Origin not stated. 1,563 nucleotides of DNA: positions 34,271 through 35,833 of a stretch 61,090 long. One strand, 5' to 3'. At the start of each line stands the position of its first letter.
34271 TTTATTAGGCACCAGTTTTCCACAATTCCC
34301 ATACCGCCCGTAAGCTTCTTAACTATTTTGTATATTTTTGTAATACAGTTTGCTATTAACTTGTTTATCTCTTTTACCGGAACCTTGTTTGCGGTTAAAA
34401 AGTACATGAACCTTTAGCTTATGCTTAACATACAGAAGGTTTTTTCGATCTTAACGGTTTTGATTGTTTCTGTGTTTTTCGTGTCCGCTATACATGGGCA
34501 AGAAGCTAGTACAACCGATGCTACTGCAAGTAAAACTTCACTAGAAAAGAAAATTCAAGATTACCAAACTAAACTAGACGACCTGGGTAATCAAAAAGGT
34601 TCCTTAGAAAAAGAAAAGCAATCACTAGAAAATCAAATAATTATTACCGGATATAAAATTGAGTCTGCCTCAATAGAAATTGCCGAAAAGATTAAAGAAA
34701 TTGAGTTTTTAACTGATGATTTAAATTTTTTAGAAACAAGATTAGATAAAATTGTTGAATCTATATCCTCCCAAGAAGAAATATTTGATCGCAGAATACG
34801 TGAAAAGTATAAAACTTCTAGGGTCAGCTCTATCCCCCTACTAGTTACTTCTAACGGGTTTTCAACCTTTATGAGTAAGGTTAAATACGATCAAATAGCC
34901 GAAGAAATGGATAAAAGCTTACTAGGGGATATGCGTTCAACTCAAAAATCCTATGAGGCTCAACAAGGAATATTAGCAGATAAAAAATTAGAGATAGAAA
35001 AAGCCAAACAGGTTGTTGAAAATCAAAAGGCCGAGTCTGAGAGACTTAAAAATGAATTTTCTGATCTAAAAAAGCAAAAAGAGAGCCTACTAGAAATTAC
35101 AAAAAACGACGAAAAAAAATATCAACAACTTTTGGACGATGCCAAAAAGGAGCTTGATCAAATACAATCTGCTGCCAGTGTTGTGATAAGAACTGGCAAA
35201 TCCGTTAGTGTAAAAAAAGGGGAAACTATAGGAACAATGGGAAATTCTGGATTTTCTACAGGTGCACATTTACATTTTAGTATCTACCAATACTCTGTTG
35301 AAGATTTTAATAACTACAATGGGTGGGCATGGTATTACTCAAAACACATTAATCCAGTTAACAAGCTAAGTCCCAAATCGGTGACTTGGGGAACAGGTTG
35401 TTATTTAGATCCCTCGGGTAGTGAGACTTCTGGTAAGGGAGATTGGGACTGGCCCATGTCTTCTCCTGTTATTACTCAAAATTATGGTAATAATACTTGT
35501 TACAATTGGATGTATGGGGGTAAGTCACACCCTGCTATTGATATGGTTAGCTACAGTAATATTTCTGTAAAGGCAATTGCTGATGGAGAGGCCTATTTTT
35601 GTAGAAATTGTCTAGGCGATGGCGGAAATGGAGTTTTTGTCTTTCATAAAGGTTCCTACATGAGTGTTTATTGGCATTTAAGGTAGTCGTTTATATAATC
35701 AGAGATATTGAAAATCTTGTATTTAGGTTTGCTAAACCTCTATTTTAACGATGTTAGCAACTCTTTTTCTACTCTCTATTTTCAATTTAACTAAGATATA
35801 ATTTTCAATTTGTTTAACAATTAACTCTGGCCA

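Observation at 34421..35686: FtsEX-adjacent coiled-coil hydrolase carries an apparently circularly permuted M23/LytM domain with all catalytic motifs intact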

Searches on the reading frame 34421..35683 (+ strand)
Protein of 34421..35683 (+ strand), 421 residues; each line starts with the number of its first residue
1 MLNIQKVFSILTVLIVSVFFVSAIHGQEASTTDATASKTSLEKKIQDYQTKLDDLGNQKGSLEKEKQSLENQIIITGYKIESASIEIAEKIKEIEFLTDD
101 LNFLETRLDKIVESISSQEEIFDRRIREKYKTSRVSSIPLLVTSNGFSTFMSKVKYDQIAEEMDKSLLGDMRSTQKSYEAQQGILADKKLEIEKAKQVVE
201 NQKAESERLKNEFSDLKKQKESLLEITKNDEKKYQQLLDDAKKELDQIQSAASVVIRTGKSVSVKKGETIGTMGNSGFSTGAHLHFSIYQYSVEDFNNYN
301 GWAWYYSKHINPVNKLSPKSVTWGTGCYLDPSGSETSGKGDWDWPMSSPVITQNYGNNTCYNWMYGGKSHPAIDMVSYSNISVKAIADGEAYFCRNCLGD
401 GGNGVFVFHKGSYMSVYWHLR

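Call 3: search_protein_families(library=pfam, proteins=[window:34421-35683:+], max_evalue=10)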
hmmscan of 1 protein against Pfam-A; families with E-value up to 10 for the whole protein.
window:34421-35683:+ (421 aa): 23 families
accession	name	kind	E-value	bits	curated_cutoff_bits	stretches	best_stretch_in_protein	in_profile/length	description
PF01551.29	Peptidase_M23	-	2.2e-14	53.8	28.7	2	262-291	61-90/96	Peptidase family M23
PF25541.1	TBCA_PH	-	0.017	15.3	27.8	1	35-122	32-121/139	PH domain-containing proteins, TBCA domain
PF25785.1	TPR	-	0.027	15.2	27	1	191-251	1-58/110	Nucleoprotein TPR-like domain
PF07200.18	Mod_r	-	0.097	13.1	30.1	2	40-118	24-94/146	Modifier of rudimentary (Mod(r)) protein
PF25764.1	KIF21A_4th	-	0.11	12.6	33.1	2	39-120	52-125/183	KIF21A-like domain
PF11932.13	DUF3450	-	0.13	12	32.6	1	11-95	5-89/241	Protein of unknown function (DUF3450)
PF00038.26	Filament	-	0.39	10.7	40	1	30-251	62-271/313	Intermediate filament protein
PF19220.6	Rod_CreS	-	0.45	9.9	100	1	23-119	56-152/359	Crescentin, rod domain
PF18595.6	Nuf2_DHR10-like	-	0.82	10.2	28.4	1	41-92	55-106/117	Nuf2, DHR10-like domain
PF13851.11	GAS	-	0.99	9.2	32.3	2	165-250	29-113/200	Growth-arrest specific micro-tubule binding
PF14662.11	KASH_CCD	-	1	9.8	43.3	1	41-127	72-158/191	Coiled-coil region of CCDC155 or KASH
PF10241.14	KxDL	-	1.5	9.6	27.2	1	60-118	23-81/86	Uncharacterized conserved protein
PF14932.11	HAUS-augmin3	-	2.4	8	29.4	1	29-117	66-154/260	HAUS augmin-like complex subunit 3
PF24554.1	DUF7603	-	2.7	9.2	27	1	23-69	2-49/110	Domain of unknown function (DUF7603)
PF06818.20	Fez1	-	3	8.7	34.4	1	168-249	44-142/199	Fez1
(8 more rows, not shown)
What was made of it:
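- On Peptidase family M23 (Pfam PF01551; MEROPS M23B): 53.8 bits against a cut-off of 28.7, E 2.2e-14 (call 3).
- Checked: Pfam Peptidase_M23 matches at 53.8 bits (cut-off 28.7) in two stretches (call 3).
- Pfam gives two stretches (call 3).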

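Call 4: search_protein_families(library=ncbifam, proteins=[window:34421-35683:+], max_evalue=10)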
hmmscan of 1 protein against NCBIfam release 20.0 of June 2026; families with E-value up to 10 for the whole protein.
window:34421-35683:+ (421 aa): 29 families (the best 25 are shown)
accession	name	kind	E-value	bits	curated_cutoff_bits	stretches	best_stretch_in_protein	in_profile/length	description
NF052336.1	PdgHdaseHSB100310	equivalog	7e-08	32.2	500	2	256-292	111-145/316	peptidoglycan hydrolase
NF050804.1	CellDivDipMCaul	equivalog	1.4e-05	24.1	900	2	336-420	501-578/634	cell division endopeptidase DipM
NF053824.1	PdgNdpepShyC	equivalog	1.5e-05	24.1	700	1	256-288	350-380/429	peptidoglycan DD-endopeptidase ShyC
NF045487.1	ASRP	equivalog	1.8e-05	23.6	300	2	32-129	351-452/593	archaea-specific SMC-related protein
NF052530.1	Heli_ShapePgp3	exception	3.4e-05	23.1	300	2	262-289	225-252/270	peptidoglycan metallopeptidase Pgp3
NF008652.0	PRK11649.1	equivalog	5.4e-05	22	341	1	255-289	366-398/439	murein DD-endopeptidase MepM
NF040883.1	amid_act_ActS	equivalog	5.7e-05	22.5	375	2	255-288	190-220/242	amidase activator ActS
TIGR04523.1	Mplasa_alph_rch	subfamily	0.00092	17.2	270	2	40-117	486-565/745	helix-rich protein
NF047408.1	SA0632_fam_LP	equivalog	0.0019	17.8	70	1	37-73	23-59/68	SA0632 family lipoprotein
NF052529.1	PG_M23_Pgp6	exception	0.0021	16.8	600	1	262-291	393-422/452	peptidoglycan metallopeptidase Pgp6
NF053825.1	PdgNdpepShyA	equivalog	0.0029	16.3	700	1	254-289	348-381/425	peptidoglycan DD-endopeptidase ShyA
TIGR02168.1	SMC_prok_B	equivalog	0.0035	15.1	567.35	1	25-254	263-495/1181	chromosome segregation protein SMC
NF008123.1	PRK10871.1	equivalog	0.0042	16.5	311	2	333-419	237-314/365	murein hydrolase activator NlpD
TIGR02169.1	SMC_prok_A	equivalog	0.0046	14.7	729.4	1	29-121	855-947/1165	chromosome segregation protein SMC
NF049857.1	InaC_CT813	equivalog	0.0077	16.2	200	2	39-113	151-221/241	inclusion membrane protein InaC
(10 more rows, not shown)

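Call 5: search_solved_structures(query=window:34421-35683:+, max_evalue=10, show_alignments=5)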
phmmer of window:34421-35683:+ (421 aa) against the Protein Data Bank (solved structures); distinct sequences matched with E-value up to 10: 43.
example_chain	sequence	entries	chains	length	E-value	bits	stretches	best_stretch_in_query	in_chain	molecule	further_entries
5j1l_A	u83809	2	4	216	1.4e-05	27.5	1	254-304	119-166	ToxR-activated gene (TagE)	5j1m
4rny_A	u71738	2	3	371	0.00015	24.1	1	260-292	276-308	Conserved hypothetical secreted protein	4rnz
7qrl_A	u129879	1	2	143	0.00063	22.1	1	336-420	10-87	DipM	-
7qrl_C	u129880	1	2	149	0.00067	22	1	336-420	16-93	DipM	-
3slu_A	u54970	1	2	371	0.00097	21.5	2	263-287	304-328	M23 peptidase domain protein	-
9m7n_A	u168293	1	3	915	0.0012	21.2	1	257-290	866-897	Gp16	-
6muk_A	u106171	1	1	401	0.0012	21.2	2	263-287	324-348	Peptidase M23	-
9gy1_A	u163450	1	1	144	0.011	18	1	263-288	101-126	Peptidase, M23 family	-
5j1l_B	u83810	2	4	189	0.054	15.8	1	263-303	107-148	ToxR-activated gene (TagE)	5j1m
6ue4_A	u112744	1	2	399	0.077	15.2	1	254-288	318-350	ShyA endopeptidase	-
6u2a_A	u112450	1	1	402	0.078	15.2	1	254-288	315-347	ShyA endopeptidase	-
6jn7_A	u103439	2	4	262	0.089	15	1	250-289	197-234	Peptidase M23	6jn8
6jmx_A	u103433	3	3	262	0.091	15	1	253-289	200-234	Peptidase M23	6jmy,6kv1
5j1k_A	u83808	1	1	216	0.093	15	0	263-303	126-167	ToxR-activated gene (TagE)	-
5kvp_A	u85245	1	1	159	0.11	14.8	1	261-299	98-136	Zoocin A endopeptidase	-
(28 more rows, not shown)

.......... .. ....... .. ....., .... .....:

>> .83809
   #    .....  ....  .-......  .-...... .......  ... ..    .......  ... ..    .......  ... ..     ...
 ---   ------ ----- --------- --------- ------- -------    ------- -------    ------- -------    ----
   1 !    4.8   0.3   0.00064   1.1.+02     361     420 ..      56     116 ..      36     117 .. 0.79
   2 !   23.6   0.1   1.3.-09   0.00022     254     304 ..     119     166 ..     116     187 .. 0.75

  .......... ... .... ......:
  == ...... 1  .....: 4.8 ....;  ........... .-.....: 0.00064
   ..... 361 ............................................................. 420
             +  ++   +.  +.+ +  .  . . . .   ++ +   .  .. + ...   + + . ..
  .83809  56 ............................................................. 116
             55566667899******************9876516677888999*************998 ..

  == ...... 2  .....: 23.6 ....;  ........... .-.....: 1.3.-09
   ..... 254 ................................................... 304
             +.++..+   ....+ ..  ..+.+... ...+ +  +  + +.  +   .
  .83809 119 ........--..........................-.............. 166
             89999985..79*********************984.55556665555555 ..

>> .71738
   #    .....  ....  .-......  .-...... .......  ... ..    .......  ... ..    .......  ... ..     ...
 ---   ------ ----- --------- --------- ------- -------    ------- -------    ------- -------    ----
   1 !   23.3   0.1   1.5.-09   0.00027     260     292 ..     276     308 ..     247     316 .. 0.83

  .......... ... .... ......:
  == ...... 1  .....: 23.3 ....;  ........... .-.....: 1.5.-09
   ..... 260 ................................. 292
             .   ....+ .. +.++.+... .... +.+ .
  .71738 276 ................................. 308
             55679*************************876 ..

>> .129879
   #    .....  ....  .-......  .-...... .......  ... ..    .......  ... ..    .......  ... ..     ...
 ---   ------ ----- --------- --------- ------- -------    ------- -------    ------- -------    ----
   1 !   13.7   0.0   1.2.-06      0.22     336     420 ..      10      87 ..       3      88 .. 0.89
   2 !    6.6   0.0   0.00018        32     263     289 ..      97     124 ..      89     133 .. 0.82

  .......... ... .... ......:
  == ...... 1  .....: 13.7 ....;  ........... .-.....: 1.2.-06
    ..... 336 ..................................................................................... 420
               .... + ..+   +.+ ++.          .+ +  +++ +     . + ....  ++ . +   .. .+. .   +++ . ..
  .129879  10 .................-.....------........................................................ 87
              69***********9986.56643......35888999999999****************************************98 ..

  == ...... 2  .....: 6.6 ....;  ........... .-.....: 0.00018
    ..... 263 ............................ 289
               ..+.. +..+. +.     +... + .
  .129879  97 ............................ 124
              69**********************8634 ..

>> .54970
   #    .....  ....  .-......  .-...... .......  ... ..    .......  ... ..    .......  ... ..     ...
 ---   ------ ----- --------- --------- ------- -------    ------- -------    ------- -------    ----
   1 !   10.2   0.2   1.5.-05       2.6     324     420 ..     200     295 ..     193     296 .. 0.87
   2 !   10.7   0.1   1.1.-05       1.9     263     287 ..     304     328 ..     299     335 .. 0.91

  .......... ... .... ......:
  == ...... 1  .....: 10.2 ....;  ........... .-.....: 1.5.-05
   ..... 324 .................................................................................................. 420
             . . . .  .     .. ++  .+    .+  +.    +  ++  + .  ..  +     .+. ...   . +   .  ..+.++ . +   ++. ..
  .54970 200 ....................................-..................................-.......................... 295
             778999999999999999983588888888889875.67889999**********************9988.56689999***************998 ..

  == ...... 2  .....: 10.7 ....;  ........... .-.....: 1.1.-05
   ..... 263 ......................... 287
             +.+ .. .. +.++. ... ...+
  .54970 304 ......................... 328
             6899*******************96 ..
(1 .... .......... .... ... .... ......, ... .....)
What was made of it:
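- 35444..35683 (+): Half B, the N-terminal two-thirds of a canonical M23 domain (aa 342-421): WxWP ... Y365 ... H370xxxD374 ... YWH419LR-COOH, plus a clade-specific CxxC (C394, C397). DipM 7qrl and TagE alignments (call 5).
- Checked: Query aa 254-304 aligns to their last part (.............) (call 5).
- PDB alignments are swapped (call 5).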

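Call 6: find_homologous_proteins(query=window:34421-35683:+, max_evalue=0.001)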
Query window:34421-35683:+ (421 aa): 406 proteins with E <= 0.001 among 7911 candidates; the best 120 are listed.
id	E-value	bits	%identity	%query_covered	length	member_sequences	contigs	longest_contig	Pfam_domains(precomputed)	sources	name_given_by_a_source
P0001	4.6e-277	936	100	100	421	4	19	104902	PF01551.30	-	-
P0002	1.8e-226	770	82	95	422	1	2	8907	PF01551.30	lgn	-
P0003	3.3e-202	690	72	99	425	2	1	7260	PF01551.30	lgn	-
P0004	6.4e-181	620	99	72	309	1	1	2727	PF01551.30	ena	-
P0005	4.4e-167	574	59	100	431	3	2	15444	PF01551.30,PF25764.2,PF24161.2,PF10473.15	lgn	-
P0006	1.6e-160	553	61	93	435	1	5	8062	PF01551.30,PF24161.2,PF14389.12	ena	-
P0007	2.8e-156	539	55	100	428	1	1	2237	PF01551.30,PF00038.27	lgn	-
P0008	4.2e-156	538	56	99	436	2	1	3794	PF01551.30,PF10473.15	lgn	-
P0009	3.4e-152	525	54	100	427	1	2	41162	PF01551.30,PF14389.12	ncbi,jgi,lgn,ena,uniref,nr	ncbi:hypothetical protein COV24_04320 [candidate division WWE3 bacterium CG10_big_fil_rev_8_21_14_0_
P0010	2.6e-142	493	53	100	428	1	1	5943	PF01551.30,PF00038.27,PF24161.2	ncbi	-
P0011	4.1e-140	485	50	100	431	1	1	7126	PF01551.30,PF24161.2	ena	-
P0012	1.1e-139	484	51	100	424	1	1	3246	PF01551.30,PF24568.2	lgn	-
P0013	1.5e-138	480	51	99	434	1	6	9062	PF01551.30,PF24568.2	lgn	-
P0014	1.1e-137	477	50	97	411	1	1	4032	PF01551.30,PF24568.2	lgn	-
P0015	3.2e-136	473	53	98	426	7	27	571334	PF11932.14,PF01551.30,PF24568.2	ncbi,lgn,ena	-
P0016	1.9e-135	470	50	98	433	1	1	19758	PF01551.30,PF24568.2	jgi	jgi:peptidoglycan hydrolase CwlO-like protein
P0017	2.5e-135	470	50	99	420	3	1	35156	PF01551.30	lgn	-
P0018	8.0e-135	468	52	92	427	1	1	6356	PF01551.30,PF24568.2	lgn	-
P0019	9.7e-135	468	51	98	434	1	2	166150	PF01551.30,PF24568.2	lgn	-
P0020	2.6e-134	466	51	98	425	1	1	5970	PF01551.30,PF24568.2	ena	-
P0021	1.0e-133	464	49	100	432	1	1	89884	PF01551.30,PF24568.2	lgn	-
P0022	2.3e-133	463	52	93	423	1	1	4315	PF01551.30,PF24568.2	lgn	-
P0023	5.1e-133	462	50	99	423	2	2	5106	PF01551.30,PF24568.2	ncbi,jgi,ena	jgi:peptidoglycan hydrolase CwlO-like protein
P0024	1.3e-130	454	50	98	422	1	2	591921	PF01551.30,PF24568.2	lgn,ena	-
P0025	2.1e-130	453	54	90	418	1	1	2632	PF01551.30,PF24568.2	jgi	-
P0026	2.4e-130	453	49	99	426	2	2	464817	PF01551.30,PF24568.2,PF24161.2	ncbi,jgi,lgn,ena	jgi:peptidoglycan hydrolase CwlO-like protein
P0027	2.5e-130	453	50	93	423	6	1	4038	PF01551.30,PF24568.2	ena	-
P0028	4.5e-130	452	50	93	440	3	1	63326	PF01551.30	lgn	-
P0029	1.1e-129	451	50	99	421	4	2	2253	PF01551.30,PF24568.2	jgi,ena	-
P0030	1.4e-129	451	48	99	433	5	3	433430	PF01551.30,PF24161.2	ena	-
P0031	2.9e-129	450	49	99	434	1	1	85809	PF01551.30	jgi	jgi:septal ring factor EnvC (AmiA/AmiB activator)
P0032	3.7e-129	449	47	98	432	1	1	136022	PF01551.30,PF24568.2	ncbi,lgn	-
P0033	3.8e-129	449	47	98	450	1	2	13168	PF01551.30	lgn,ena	-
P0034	9.6e-128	445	48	100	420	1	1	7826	PF01551.30,PF24568.2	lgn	-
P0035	1.5e-127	444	48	99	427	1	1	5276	PF01551.30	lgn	-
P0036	2.0e-127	444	47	99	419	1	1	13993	PF01551.30,PF24568.2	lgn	-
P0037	2.3e-126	440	47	98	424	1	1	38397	PF11932.14,PF01551.30,PF24568.2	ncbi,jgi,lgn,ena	-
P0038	6.7e-126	439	48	98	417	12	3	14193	PF01551.30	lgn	-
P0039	2.7e-125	437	46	99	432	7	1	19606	PF01551.30,PF24568.2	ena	-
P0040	5.5e-125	436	47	98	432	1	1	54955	PF01551.30,PF24568.2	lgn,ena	-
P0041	8.4e-125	435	48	96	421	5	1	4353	PF01551.30,PF24568.2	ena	-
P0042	3.6e-124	433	47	98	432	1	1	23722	PF01551.30,PF24568.2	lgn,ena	-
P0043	9.6e-124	432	48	98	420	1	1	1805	PF01551.30,PF27578.1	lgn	-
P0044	1.8e-123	431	50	99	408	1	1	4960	PF01551.30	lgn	-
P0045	3.9e-123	430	49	92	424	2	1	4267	PF01551.30,PF24568.2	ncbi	-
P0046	8.1e-119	415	46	98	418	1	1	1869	PF01551.30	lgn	-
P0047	6.3e-118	412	48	90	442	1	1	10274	PF01551.30,PF24568.2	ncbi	-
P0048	1.9e-117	411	48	92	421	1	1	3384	PF01551.30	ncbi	-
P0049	7.4e-113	396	48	90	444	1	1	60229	PF01551.30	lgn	-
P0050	2.0e-112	394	44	100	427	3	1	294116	PF01551.30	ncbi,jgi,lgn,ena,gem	-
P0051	2.0e-112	394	44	95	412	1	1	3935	PF01551.30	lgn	-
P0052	7.9e-112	392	43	98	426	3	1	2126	PF01551.30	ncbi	-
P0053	8.1e-112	392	44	95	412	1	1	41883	PF01551.30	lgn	-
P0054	8.6e-112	392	47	94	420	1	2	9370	PF01551.30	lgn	-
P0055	2.6e-111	391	44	98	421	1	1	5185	PF01551.30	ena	-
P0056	4.5e-111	390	45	98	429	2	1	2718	PF01551.30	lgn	-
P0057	2.6e-110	387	46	98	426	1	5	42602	PF01551.30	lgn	-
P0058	4.9e-110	386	48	89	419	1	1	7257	PF01551.30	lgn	-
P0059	6.3e-110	386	45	98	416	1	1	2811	PF01551.30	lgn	-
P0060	3.0e-109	384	50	84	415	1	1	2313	PF01551.30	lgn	-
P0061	5.5e-109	383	47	89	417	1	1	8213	PF01551.30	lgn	-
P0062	7.5e-109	382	44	98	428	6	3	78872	PF01551.30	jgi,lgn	jgi:peptidoglycan hydrolase CwlO-like protein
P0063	8.3e-109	382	44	99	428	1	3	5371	PF01551.30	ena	-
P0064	1.1e-108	382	45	99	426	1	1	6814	PF01551.30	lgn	-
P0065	1.1e-108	382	48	90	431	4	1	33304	PF01551.30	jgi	-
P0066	1.6e-108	381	45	97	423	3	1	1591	PF01551.30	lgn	-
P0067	1.7e-108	381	44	99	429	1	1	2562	PF01551.30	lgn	-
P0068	1.9e-108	381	46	90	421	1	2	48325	PF01551.30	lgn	-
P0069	2.2e-108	381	43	98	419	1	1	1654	PF01551.30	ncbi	-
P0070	2.3e-108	381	44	98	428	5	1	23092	PF01551.30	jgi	-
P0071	3.0e-108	380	46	86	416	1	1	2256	PF01551.30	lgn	-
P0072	4.2e-108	380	46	98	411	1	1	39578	PF01551.30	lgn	-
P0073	5.3e-108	380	43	98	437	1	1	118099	PF01551.30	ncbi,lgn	-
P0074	5.7e-108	380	43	97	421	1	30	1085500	PF01551.30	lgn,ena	-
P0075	9.1e-108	379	44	98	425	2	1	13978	PF01551.30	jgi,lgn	jgi:peptidoglycan hydrolase CwlO-like protein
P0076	9.5e-108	379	43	98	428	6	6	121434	PF01551.30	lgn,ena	-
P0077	1.1e-107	379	49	87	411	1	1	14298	PF01551.30,PF24161.2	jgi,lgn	-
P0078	1.7e-107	378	45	98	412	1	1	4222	PF01551.30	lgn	-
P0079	4.9e-107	377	43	98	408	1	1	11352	PF01551.30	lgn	-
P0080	1.2e-106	375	41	99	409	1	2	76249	PF01551.30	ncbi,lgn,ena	-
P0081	2.5e-106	374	44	99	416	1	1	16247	PF25994.1,PF01551.30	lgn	-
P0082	2.8e-106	374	43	98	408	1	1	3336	PF01551.30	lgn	-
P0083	2.8e-106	374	46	93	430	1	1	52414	PF01551.30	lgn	-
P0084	6.3e-106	373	44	98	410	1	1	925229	PF01551.30,PF24568.2,PF28019.1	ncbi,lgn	-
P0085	8.6e-106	372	47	86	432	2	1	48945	PF01551.30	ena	-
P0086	2.3e-105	371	55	71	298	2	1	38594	PF01551.30,PF24568.2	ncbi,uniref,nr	ncbi:hypothetical protein A2982_03840 [candidate division WWE3 bacterium RIFCSPLOWO2_01_FULL_39_13]|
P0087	4.4e-105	370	61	60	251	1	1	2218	PF01551.30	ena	-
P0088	1.8e-104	368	44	98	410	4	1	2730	PF01551.30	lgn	-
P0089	2.0e-104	368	48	92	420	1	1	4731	PF01551.30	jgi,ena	-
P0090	2.3e-104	368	49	80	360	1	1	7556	PF01551.30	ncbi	-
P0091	2.5e-104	368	48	85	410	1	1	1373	PF01551.30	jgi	jgi:peptidoglycan hydrolase CwlO-like protein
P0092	2.7e-104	367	42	97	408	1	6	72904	PF01551.30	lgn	-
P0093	3.3e-104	367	44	99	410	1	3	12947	PF01551.30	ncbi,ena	-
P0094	3.4e-104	367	43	99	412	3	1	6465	PF01551.30,PF24568.2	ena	-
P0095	4.6e-104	367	49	89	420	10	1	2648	PF01551.30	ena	-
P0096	4.9e-104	367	44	100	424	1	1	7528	PF01551.30,PF24568.2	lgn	-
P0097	5.7e-104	366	41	99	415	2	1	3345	PF01551.30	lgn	-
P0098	9.4e-104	366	42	100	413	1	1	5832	PF01551.30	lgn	-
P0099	1.6e-103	365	42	99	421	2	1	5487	PF01551.30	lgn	-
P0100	1.8e-103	365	44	99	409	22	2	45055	PF01551.30,PF24161.2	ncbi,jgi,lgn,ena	-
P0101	2.0e-103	365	48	85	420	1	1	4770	PF01551.30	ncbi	-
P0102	2.1e-103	365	41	100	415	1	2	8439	PF01551.30,PF24568.2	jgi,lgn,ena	-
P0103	2.3e-103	364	44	90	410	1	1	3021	PF01551.30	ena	-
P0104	2.5e-103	364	42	99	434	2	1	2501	PF01551.30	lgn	-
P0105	3.1e-103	364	41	98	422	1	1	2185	PF01551.30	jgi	-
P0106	3.2e-103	364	40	100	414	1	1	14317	PF01551.30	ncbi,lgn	-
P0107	3.6e-103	364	45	93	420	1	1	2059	PF01551.30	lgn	-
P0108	3.9e-103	364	42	99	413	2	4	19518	PF01551.30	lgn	-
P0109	4.6e-103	363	41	100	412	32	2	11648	PF01551.30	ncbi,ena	-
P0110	7.3e-103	363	43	99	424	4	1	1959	PF01551.30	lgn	-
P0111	8.8e-103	362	44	98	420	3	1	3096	PF01551.30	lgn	-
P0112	1.0e-102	362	41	98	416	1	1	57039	PF01551.30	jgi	jgi:peptidoglycan hydrolase CwlO-like protein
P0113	1.0e-102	362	46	86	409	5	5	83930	PF01551.30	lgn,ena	-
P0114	1.1e-102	362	47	85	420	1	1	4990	PF01551.30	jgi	-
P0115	1.9e-102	361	47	85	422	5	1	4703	PF01551.30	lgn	-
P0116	2.4e-102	361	44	90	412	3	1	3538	PF01551.30,PF24568.2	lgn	-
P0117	2.6e-102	361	44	91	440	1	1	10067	PF01551.30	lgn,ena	-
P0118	2.8e-102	361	42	99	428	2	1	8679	PF01551.30,PF24568.2,PF24161.2,PF28019.1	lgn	-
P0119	3.0e-102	361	43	100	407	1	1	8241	PF01551.30,PF24568.2,PF24161.2,PF28019.1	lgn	-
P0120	3.9e-102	360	43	86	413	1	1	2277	PF01551.30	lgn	-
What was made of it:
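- The identical protein occurs on 19 contigs (call 6).
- Tried and rejected: Taxonomy rests on named homologues (WWE3 at 54% identity, call 6).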
